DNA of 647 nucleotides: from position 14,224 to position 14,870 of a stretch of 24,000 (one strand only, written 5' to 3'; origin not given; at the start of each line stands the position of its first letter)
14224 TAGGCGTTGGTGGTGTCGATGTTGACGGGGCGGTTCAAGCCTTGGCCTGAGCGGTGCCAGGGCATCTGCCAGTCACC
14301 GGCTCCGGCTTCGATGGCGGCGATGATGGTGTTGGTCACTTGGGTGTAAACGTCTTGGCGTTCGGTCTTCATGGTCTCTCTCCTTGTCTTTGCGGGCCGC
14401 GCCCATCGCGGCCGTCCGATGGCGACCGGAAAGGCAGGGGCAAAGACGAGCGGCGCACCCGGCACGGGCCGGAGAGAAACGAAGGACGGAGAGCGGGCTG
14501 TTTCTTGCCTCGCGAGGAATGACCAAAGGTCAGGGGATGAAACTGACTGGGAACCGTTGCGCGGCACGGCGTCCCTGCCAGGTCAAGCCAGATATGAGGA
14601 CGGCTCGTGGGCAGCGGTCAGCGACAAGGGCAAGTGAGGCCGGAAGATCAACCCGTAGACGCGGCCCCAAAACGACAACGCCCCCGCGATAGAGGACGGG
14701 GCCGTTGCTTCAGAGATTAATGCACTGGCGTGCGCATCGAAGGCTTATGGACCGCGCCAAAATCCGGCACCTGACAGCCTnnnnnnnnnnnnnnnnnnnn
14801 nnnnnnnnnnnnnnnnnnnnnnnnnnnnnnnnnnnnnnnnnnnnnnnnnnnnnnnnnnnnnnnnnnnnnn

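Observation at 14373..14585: Hypothesis: the leaders act as Frpo-like single-strand promoters for early expression of ardC and neighbouring genes after conjugative entry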

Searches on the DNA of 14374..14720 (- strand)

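Call 11: search_dna_similar(query=window:14374-14720:-, collection=plasmids, mode=distant, max_rows=40)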
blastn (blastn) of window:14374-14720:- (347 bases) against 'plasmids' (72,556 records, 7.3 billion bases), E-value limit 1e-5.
Records with a match: 29; places in all: 29; records where one place covers at least 80% of the query: 0.
Best place of each record, by identity: 60-80% 29.
By first word of the organism name: Bradyrhizobium 9; Rhizobium 5; Methylocystis 3; Aminobacter 3; Roseibium 2; Sinorhizobium 2; Peteryoungia 1; Methylocapsa 1; Beijerinckiaceae 1; Hartmannibacter 1; and 1 more.
By predicted mobility (MOB-suite, as given by PLSDB): non-mobilizable 16; conjugative 11; mobilizable 2.
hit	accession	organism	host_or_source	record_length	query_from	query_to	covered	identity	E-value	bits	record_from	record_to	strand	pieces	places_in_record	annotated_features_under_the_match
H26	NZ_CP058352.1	Peteryoungia desertarenae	Pure culture,Saline Desert Soil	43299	110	327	63%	72.3%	2e-23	117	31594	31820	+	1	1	none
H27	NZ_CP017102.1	Rhizobium gallicum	Phaseolus vulgaris,Whole ...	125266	160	340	52%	69.3%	3e-7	64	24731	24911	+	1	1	none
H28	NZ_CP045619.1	Roseibium aggregatum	-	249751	160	331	50%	69.3%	3e-7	63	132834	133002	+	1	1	none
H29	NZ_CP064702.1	Bradyrhizobium sp. 172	Acmispon strigosus,cell culture,root ...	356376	179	342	47%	70.9%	9e-8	64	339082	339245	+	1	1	none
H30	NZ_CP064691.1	Bradyrhizobium sp. 192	Acmispon strigosus,cell culture,root ...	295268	179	342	47%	70.9%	9e-8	64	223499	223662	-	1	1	none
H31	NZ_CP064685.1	Bradyrhizobium sp. CW1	Acmispon strigosus,cell culture,bulk ...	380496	179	342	47%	70.9%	9e-8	64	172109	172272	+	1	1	none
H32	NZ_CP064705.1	Bradyrhizobium sp. 155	Acmispon strigosus,cell culture,root ...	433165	179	342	47%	70.9%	9e-8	64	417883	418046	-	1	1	none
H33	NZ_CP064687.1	Bradyrhizobium sp. 4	Acmispon strigosus,cell culture,root ...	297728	179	342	47%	70.9%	9e-8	64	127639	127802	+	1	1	none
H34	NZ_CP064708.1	Bradyrhizobium sp. 131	Acmispon strigosus,cell culture,root ...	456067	179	342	47%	70.9%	9e-8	64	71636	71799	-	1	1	none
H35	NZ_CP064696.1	Bradyrhizobium sp. 184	Acmispon strigosus,cell culture,root ...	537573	179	342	47%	70.3%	4e-6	60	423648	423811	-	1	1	none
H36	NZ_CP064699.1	Bradyrhizobium sp. 183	Acmispon strigosus,cell culture,root ...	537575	179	342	47%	70.3%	4e-6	60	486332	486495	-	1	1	none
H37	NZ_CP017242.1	Rhizobium etli 8C-3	Phaseolus vulgaris,cell culture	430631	179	340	47%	71.2%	3e-8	66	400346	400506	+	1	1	none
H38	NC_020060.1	Rhizobium tropici CIAT 899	Phaseolus vulgaris root nodule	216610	179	340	47%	69.2%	4e-6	59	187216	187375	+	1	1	none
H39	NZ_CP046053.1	Methylocystis heyeri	cell culture,Sphagnum peat bog lake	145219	177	324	43%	75.5%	4e-13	83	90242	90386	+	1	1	none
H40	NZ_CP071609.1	Rhizobium binae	lentil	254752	179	331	44%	72.5%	6e-10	72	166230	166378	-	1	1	none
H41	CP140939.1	Sinorhizobium meliloti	Medicago lupulina,whole organism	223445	179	328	43%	72.2%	3e-8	67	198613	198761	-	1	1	none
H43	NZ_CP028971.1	Aminobacter sp. MSH1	Soil,Dichlobenil-treated soil sampled ...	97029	200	347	43%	73.0%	8e-9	69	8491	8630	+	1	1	none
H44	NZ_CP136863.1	Methylocapsa polymorpha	Shagnum peat sample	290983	179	324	42%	73.5%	8e-9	68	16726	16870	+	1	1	none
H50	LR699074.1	Beijerinckiaceae bacterium RH AL1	forest soil, soft coal slag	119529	200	336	39%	74.1%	3e-7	64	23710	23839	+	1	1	none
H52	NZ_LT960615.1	Hartmannibacter diazotrophicus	-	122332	200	331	38%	73.1%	5e-11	75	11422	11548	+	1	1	none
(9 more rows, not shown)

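Call 40: get_annotated_region(hit=H26, flank=20000)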
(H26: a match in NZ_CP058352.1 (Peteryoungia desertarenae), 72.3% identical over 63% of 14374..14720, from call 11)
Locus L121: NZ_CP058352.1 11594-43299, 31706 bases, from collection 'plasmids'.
description: Peteryoungia desertarenae strain ADMK78 plasmid pPRADMK78_02
organism: Peteryoungia desertarenae (NCBI taxid 1813451)
taxonomy: Bacteria; Pseudomonadota; Alphaproteobacteria; Hyphomicrobiales; Rhizobiaceae; Peteryoungia; Peteryoungia desertarenae
host: -; source: Pure culture,Saline Desert Soil; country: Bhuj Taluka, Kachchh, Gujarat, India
typing (MOB-suite, as given by PLSDB): non-mobilizable
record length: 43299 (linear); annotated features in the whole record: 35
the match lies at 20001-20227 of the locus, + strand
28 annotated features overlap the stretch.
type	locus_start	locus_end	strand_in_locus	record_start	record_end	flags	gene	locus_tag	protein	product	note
CDS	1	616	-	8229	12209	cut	-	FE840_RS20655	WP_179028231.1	tail fiber domain-containing protein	GO:0046718 - symbiont entry into host cell [Evidence IEA]; GO:0019062 - virion attachment to host cell [Evidence IEA]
CDS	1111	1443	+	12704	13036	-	-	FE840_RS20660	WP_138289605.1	DUF3768 domain-containing protein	-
CDS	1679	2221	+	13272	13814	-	-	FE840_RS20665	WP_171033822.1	hypothetical protein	-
CDS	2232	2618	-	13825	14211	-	-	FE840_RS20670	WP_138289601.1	stability/partitioning determinant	-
CDS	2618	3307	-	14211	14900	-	-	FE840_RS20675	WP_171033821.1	ParA family protein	-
CDS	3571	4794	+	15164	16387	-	-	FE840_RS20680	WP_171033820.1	replication initiator protein A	-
CDS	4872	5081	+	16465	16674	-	-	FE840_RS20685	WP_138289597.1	hypothetical protein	-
CDS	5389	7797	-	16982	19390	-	-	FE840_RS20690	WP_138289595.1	M48 family metalloprotease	GO:0006508 - proteolysis [Evidence IEA]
CDS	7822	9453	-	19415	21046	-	-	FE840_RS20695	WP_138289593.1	type IV secretory system conjugative DNA transfer family protein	-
CDS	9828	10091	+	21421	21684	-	-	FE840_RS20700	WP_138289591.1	type II toxin-antitoxin system ParD family antitoxin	GO:0051983 - regulation of chromosome segregation [Evidence IEA]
CDS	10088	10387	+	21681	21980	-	-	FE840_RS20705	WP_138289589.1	type II toxin-antitoxin system RelE/ParE family toxin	GO:0030541 - plasmid partitioning [Evidence IEA]; GO:0051290 - protein heterotetramerization [Evidence IEA]; GO:0009432 ...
CDS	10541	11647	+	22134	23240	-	mobQ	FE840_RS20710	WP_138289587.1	MobQ family relaxase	-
CDS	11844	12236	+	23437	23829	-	-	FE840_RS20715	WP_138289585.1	hypothetical protein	-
CDS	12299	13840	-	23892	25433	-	-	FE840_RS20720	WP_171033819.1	Ig domain-containing protein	-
CDS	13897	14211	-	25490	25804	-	-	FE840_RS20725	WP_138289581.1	hypothetical protein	-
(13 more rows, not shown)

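Call 41: get_annotated_region(hit=H43, flank=20000)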
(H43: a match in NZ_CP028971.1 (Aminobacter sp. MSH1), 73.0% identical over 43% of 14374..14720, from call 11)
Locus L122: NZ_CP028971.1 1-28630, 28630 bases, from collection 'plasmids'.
description: Aminobacter sp. MSH1 plasmid pUSP3, complete sequence
organism: Aminobacter sp. MSH1 (NCBI taxid 374606)
taxonomy: Bacteria; Pseudomonadota; Alphaproteobacteria; Hyphomicrobiales; Phyllobacteriaceae; Aminobacter; Aminobacter sp. MSH1
host: -; source: Soil,Dichlobenil-treated soil sampled from the courtyard of a former plant nursery located above a ...; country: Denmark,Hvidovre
typing (MOB-suite, as given by PLSDB): conjugative; replicon rep_cluster_580; relaxase MOBQ; mating-pair formation MPF_T
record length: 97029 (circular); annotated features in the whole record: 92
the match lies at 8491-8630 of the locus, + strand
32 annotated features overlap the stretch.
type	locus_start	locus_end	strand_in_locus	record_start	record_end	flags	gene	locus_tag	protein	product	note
CDS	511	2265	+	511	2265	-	-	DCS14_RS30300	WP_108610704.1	ParB N-terminal domain-containing protein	-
CDS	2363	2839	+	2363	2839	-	-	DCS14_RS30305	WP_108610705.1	hypothetical protein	-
CDS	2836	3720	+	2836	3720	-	-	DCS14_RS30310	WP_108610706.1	hypothetical protein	-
CDS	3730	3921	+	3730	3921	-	-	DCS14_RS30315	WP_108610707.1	hypothetical protein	-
CDS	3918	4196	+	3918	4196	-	-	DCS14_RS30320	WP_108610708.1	hypothetical protein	-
CDS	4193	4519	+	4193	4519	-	-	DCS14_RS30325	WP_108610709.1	hypothetical protein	-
CDS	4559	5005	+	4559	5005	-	-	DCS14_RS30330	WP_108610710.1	hypothetical protein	-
CDS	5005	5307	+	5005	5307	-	-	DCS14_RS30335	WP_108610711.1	hypothetical protein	-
CDS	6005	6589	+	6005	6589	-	-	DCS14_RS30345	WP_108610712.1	hypothetical protein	-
CDS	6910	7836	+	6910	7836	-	-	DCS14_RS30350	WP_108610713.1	zincin-like metallopeptidase domain-containing protein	-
CDS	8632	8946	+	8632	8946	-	-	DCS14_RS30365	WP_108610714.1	DUF736 domain-containing protein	-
CDS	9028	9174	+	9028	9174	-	-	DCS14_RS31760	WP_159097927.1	hypothetical protein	-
CDS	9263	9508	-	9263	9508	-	-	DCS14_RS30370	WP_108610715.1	WGR domain-containing protein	-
CDS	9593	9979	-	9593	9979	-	-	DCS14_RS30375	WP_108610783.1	thermonuclease family protein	-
CDS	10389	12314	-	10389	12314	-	traG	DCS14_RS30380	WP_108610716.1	Ti-type conjugative transfer system protein TraG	-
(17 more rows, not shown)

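Call 42: get_annotated_region(hit=H39, flank=20000)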
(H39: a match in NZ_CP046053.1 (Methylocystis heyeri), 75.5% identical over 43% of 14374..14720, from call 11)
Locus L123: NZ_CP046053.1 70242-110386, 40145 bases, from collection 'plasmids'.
description: Methylocystis heyeri strain H2 plasmid unnamed1, complete sequence
organism: Methylocystis heyeri (NCBI taxid 391905)
taxonomy: Bacteria; Pseudomonadota; Alphaproteobacteria; Hyphomicrobiales; Methylocystaceae; Methylocystis; Methylocystis heyeri
host: -; source: cell culture,Sphagnum peat bog lake; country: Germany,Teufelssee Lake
typing (MOB-suite, as given by PLSDB): non-mobilizable
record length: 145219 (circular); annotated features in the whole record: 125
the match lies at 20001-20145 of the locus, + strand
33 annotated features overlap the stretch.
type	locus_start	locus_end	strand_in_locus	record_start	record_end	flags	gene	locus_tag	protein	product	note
CDS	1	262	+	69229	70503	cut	-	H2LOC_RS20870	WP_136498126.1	DUF262 domain-containing protein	-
CDS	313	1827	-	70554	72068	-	-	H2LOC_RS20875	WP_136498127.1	hypothetical protein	-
CDS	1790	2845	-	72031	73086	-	-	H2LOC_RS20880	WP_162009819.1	nucleoid-associated protein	-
CDS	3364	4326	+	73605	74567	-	-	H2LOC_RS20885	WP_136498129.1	zincin-like metallopeptidase domain-containing protein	-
CDS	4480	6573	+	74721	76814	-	-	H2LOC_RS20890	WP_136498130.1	ParB/RepB/Spo0J family partition protein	-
CDS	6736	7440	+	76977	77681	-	-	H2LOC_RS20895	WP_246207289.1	hypothetical protein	-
CDS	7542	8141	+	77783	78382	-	-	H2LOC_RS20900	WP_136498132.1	hypothetical protein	-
CDS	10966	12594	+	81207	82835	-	-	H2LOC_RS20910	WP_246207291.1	tyrosine-type recombinase/integrase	GO:0015074 - DNA integration [Evidence IEA]; GO:0006310 - DNA recombination [Evidence IEA]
CDS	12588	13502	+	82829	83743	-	-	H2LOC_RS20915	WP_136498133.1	tyrosine-type recombinase/integrase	GO:0015074 - DNA integration [Evidence IEA]; GO:0006310 - DNA recombination [Evidence IEA]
CDS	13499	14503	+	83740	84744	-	-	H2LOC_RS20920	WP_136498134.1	tyrosine-type recombinase/integrase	GO:0015074 - DNA integration [Evidence IEA]; GO:0006310 - DNA recombination [Evidence IEA]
CDS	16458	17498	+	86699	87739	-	-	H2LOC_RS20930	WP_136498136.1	toprim domain-containing protein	-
CDS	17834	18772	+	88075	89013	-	-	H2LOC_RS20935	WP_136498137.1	DUF2493 domain-containing protein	-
CDS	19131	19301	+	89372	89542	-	-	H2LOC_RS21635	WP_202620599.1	hypothetical protein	-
CDS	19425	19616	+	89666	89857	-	-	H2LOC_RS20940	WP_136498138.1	hypothetical protein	-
CDS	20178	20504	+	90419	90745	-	-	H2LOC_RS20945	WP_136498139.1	DUF736 domain-containing protein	-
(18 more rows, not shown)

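Call 59: get_annotated_region(hit=H52, flank=20000)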
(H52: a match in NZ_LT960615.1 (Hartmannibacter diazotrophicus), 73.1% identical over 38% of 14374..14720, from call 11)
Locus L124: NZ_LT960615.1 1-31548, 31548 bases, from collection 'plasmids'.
description: Hartmannibacter diazotrophicus strain E19T plasmid HDIAp1, complete sequence
organism: Hartmannibacter diazotrophicus (NCBI taxid 1482074)
taxonomy: Bacteria; Pseudomonadota; Alphaproteobacteria; Hyphomicrobiales; Pleomorphomonadaceae; Hartmannibacter; Hartmannibacter diazotrophicus
host: -; source: -; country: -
typing (MOB-suite, as given by PLSDB): conjugative; relaxase MOBQ; mating-pair formation MPF_T
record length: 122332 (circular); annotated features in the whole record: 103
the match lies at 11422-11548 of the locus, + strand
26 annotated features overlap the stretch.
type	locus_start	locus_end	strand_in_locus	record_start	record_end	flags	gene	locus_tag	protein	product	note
CDS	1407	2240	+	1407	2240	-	-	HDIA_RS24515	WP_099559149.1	ABC transporter permease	-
CDS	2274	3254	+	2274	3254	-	-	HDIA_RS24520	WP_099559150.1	ABC transporter substrate-binding protein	-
CDS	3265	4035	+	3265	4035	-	-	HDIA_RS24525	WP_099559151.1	ABC transporter ATP-binding protein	-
CDS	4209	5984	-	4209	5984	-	-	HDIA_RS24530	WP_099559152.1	SLC13 family permease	-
CDS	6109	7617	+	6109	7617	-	murJ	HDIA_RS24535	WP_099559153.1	murein biosynthesis integral membrane protein MurJ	GO:0034204 - lipid translocation [Evidence IEA]; GO:0009252 - peptidoglycan biosynthetic process [Evidence IEA]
CDS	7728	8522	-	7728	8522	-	istB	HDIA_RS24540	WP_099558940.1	IS21-like element helper ATPase IstB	-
CDS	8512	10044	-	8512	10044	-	istA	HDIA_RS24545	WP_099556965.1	IS21 family transposase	-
CDS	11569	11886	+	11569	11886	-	-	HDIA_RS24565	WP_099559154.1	DUF736 domain-containing protein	-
CDS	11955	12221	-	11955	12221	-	-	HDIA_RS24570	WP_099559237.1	WGR domain-containing protein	-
CDS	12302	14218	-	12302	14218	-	traG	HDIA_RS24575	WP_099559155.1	Ti-type conjugative transfer system protein TraG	-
CDS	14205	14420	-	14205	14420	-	traD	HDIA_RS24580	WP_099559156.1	conjugal transfer protein TraD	-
CDS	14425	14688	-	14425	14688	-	traC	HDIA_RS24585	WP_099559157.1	conjugal transfer protein TraC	-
CDS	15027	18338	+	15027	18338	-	traA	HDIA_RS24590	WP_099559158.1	Ti-type conjugative transfer relaxase TraA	-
CDS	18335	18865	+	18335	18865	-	traF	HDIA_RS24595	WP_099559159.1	conjugative transfer signal peptidase TraF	-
CDS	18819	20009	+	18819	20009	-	-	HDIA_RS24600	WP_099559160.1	conjugal transfer protein TraB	-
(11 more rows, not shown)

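Call 60: get_annotated_region(hit=H50, flank=20000)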
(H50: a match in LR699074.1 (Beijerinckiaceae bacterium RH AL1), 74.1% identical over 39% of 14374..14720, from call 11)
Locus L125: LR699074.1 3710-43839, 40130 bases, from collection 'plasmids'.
description: Beijerinckiaceae bacterium RH AL1 isolate RH_AL1 genome assembly, plasmid: 2
organism: Beijerinckiaceae bacterium RH AL1 (NCBI taxid 2572036)
taxonomy: Bacteria; Pseudomonadota; Alphaproteobacteria; Hyphomicrobiales; Beijerinckiaceae; ; Beijerinckiaceae bacterium RH AL1
host: -; source: forest soil, soft coal slag; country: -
typing (MOB-suite, as given by PLSDB): non-mobilizable; mating-pair formation MPF_T
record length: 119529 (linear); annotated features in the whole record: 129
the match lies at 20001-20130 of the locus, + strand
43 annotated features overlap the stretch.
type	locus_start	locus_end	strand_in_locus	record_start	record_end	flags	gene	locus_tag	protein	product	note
CDS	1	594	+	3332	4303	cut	-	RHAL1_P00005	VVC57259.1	AAA family ATPase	-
CDS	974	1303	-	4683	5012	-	-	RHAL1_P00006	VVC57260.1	hypothetical protein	-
CDS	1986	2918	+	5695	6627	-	-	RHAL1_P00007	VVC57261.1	hypothetical protein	-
CDS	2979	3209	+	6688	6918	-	-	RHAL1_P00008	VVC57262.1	AbrB family transcriptional regulator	-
CDS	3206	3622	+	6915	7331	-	-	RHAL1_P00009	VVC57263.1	hypothetical protein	-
CDS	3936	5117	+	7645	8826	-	-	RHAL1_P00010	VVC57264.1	putative replication protein A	-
CDS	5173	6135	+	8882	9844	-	-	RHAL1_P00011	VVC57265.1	putative replication protein B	-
CDS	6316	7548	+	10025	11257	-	repC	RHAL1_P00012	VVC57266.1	putative replication protein C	-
CDS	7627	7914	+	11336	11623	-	-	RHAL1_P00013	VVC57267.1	hypothetical protein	-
CDS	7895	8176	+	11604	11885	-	-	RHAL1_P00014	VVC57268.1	hypothetical protein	-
CDS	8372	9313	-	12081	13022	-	-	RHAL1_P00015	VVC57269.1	putative DNA-invertase y4cG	-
CDS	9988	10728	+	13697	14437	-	-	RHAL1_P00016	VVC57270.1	hypothetical protein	-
CDS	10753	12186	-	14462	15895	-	-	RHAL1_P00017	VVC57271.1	hypothetical protein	-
CDS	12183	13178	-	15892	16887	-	-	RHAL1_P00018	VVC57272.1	hypothetical protein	-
CDS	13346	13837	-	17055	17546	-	-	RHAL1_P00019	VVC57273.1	hypothetical protein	-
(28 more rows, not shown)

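Call 61: get_annotated_region(hit=H28, flank=18000)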
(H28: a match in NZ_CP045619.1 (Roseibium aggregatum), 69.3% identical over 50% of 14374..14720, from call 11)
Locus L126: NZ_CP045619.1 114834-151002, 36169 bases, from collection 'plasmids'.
description: Roseibium aggregatum strain RF14 plasmid unnamed2, complete sequence
organism: Roseibium aggregatum (NCBI taxid 187304)
taxonomy: Bacteria; Pseudomonadota; Alphaproteobacteria; Hyphomicrobiales; Stappiaceae; Roseibium; Roseibium aggregatum
host: -; source: -; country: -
typing (MOB-suite, as given by PLSDB): mobilizable; relaxase MOBQ
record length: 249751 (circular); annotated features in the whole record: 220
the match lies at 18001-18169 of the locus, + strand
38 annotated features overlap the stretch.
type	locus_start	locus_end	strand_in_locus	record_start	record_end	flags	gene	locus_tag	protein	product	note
CDS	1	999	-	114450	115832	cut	-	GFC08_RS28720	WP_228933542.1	FAD-dependent oxidoreductase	-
CDS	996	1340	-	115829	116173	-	-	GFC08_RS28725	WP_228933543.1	putative quinol monooxygenase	-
CDS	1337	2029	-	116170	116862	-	-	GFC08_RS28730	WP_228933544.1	GntR family transcriptional regulator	-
CDS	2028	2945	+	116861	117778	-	-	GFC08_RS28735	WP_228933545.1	alpha/beta hydrolase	-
CDS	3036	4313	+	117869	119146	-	-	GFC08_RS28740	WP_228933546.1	ABC transporter substrate-binding protein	-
CDS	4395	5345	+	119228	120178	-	-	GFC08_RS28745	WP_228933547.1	sugar ABC transporter permease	-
CDS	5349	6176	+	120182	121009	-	-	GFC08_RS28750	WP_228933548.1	carbohydrate ABC transporter permease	GO:0008643 - carbohydrate transport [Evidence IEA]; GO:0055085 - transmembrane transport [Evidence IEA]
CDS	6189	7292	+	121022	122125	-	-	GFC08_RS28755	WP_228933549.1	ABC transporter ATP-binding protein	-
CDS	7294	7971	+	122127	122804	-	-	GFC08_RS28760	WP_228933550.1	hypothetical protein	-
CDS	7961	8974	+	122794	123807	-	-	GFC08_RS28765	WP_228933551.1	NAD(P)-dependent oxidoreductase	-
CDS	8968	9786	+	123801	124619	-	-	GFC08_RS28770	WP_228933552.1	amidohydrolase family protein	-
CDS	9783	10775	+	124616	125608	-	-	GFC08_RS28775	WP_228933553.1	Gfo/Idh/MocA family oxidoreductase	-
CDS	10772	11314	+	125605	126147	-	-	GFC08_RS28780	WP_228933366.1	RbsD/FucU domain-containing protein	GO:0005996 - monosaccharide metabolic process [Evidence IEA]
CDS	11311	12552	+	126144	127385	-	otnK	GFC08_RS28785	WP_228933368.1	3-oxo-tetronate kinase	GO:0005975 - carbohydrate metabolic process [Evidence IEA]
CDS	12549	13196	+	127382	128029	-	-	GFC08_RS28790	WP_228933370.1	aldolase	-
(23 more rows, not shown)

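Call 62: get_annotated_region(hit=H29, flank=18000)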
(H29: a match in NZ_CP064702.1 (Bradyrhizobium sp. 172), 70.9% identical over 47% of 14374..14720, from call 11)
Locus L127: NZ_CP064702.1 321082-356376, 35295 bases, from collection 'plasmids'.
description: Bradyrhizobium sp. 172 plasmid p172_1, complete sequence
organism: Bradyrhizobium sp. 172 (NCBI taxid 2782643)
taxonomy: Bacteria; Pseudomonadota; Alphaproteobacteria; Hyphomicrobiales; Nitrobacteraceae; Bradyrhizobium; Bradyrhizobium sp. 172
host: -; source: Acmispon strigosus,cell culture,root nodule; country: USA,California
typing (MOB-suite, as given by PLSDB): conjugative; relaxase MOBP; mating-pair formation MPF_T
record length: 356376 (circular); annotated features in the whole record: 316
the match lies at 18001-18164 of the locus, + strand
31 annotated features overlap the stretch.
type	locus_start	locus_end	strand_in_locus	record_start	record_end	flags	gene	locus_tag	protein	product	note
CDS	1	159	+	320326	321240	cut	-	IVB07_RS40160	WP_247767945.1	DUF3800 domain-containing protein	-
CDS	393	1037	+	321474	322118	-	-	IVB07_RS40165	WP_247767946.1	type IV toxin-antitoxin system AbiEi family antitoxin domain-containing protein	-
CDS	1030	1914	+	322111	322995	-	-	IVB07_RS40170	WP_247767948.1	nucleotidyl transferase AbiEii/AbiGii toxin family protein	-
CDS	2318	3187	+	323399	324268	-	-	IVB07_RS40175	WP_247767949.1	hypothetical protein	-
CDS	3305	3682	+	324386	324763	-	-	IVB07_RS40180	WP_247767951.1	hypothetical protein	-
CDS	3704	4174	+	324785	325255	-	-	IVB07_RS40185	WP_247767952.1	hypothetical protein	-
CDS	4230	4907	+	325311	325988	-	-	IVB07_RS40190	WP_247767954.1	hypothetical protein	-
CDS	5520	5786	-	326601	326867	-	-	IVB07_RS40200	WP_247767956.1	hypothetical protein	-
CDS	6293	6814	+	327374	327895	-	-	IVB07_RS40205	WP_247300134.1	thermonuclease family protein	-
CDS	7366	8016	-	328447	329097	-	-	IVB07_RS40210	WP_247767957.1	HAD family hydrolase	-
CDS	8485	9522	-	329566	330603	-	-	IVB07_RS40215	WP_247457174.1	IS110 family transposase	-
CDS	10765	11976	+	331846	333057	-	-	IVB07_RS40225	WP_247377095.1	tyrosine-type recombinase/integrase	GO:0015074 - DNA integration [Evidence IEA]; GO:0006310 - DNA recombination [Evidence IEA]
CDS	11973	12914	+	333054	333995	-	-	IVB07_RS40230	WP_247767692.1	tyrosine-type recombinase/integrase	GO:0015074 - DNA integration [Evidence IEA]; GO:0006310 - DNA recombination [Evidence IEA]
CDS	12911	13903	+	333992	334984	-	-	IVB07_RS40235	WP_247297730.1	tyrosine-type recombinase/integrase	GO:0015074 - DNA integration [Evidence IEA]; GO:0006310 - DNA recombination [Evidence IEA]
CDS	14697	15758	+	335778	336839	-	-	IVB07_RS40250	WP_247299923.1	toprim domain-containing protein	-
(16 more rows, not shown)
